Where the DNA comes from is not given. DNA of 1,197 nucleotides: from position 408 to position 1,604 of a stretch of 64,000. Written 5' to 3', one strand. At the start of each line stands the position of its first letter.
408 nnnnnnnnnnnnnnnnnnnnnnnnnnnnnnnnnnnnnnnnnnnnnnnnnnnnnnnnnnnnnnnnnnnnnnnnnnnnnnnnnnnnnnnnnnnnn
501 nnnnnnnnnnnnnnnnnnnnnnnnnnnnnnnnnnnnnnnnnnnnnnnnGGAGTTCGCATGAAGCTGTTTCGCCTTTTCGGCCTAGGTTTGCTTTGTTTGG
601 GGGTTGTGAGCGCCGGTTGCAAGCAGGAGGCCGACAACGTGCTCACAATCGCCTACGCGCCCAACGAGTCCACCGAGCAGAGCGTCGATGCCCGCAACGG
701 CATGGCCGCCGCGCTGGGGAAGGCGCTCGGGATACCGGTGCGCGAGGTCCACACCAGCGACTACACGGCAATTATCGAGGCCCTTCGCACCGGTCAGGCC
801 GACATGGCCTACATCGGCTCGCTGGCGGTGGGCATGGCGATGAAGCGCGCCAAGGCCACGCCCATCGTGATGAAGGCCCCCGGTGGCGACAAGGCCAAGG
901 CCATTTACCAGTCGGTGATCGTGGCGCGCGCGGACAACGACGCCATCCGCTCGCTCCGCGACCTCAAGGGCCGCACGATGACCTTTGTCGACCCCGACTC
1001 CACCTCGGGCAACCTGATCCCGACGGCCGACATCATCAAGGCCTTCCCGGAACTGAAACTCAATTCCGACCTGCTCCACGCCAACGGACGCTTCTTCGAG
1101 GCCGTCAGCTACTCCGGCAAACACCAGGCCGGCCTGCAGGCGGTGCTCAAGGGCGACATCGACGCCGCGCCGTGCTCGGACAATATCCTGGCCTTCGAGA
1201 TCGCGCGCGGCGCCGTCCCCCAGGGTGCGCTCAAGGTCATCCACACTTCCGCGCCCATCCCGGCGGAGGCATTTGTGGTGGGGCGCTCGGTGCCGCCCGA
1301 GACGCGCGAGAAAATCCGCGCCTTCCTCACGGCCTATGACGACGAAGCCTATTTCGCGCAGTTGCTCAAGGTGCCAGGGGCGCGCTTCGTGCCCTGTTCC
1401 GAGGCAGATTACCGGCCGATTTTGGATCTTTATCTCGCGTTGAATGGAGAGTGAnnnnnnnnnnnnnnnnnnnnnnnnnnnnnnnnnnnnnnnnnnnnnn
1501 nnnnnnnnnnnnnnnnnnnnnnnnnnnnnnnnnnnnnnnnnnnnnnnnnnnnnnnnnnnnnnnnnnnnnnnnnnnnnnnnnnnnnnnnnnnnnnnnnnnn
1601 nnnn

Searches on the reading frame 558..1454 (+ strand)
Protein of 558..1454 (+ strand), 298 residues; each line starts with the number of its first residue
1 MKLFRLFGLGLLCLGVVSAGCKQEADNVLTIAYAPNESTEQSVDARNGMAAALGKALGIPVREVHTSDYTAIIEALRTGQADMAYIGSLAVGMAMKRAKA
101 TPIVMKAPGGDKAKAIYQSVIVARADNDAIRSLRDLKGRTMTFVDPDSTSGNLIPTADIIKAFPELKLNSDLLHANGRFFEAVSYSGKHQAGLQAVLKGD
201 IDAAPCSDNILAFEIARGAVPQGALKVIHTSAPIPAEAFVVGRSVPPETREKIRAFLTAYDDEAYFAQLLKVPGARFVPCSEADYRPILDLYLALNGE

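Call 24: find_encoding_contigs(protein=window:558-1454:+, flank=10000, max_places=10)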
Protein window:558-1454:+ (298 aa): 9 contigs read that carry it; 6 places shown.
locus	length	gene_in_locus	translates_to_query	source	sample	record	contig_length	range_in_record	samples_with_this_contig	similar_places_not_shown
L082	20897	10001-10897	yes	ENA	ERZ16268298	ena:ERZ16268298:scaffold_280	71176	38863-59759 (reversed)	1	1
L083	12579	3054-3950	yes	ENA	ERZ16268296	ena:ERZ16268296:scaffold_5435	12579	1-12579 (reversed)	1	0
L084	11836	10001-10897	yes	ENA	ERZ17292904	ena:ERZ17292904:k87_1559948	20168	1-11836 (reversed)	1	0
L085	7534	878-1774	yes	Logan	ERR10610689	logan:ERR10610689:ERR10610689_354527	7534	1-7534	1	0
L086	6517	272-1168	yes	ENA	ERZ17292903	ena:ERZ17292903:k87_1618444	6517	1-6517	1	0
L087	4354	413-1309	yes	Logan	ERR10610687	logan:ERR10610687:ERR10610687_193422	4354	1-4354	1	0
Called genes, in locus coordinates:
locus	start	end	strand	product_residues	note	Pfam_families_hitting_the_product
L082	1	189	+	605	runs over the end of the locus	PF03717:PBP_dimer, PF00905:Transpeptidase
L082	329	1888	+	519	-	PF01676:Metalloenzyme, PF06415:iPGM_N, PF01663:Phosphodiest (faint)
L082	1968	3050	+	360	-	PF01321:Creatinase_N, PF00557:Peptidase_M24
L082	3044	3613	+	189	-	PF01227:GTP_cyclohydroI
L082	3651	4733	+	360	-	PF01661:Macro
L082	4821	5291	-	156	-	PF01381:HTH_3 (weak), PF13560:HTH_31 (weak), PF12773:DZR (weak)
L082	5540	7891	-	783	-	PF00270:DEAD (weak), PF00271:Helicase_C, PF04408:WHD_HA2, PF24473:CON_HrpB (weak), PF08482:HrpB_C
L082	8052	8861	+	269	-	PF00702:Hydrolase, PF13419:HAD_2, PF13242:Hydrolase_like (weak)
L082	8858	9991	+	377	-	PF00465:Fe-ADH, PF25137:ADH_Fe_C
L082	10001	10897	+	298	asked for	PF12974:Phosphonate-bd, PF09084:NMT1 (faint)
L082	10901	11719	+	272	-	PF00005:ABC_tran, PF13304:AAA_21 (faint)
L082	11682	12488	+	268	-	PF00528:BPD_transp_1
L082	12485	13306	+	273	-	PF00528:BPD_transp_1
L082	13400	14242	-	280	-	PF03372:Exo_endo_phos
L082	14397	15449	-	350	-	PF02445:NadA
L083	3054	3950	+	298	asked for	PF12974:Phosphonate-bd, PF09084:NMT1 (faint)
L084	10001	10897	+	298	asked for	PF12974:Phosphonate-bd, PF09084:NMT1 (faint)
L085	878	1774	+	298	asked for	PF12974:Phosphonate-bd, PF09084:NMT1 (faint)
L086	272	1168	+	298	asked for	PF12974:Phosphonate-bd, PF09084:NMT1 (faint)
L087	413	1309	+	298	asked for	PF12974:Phosphonate-bd, PF09084:NMT1 (faint)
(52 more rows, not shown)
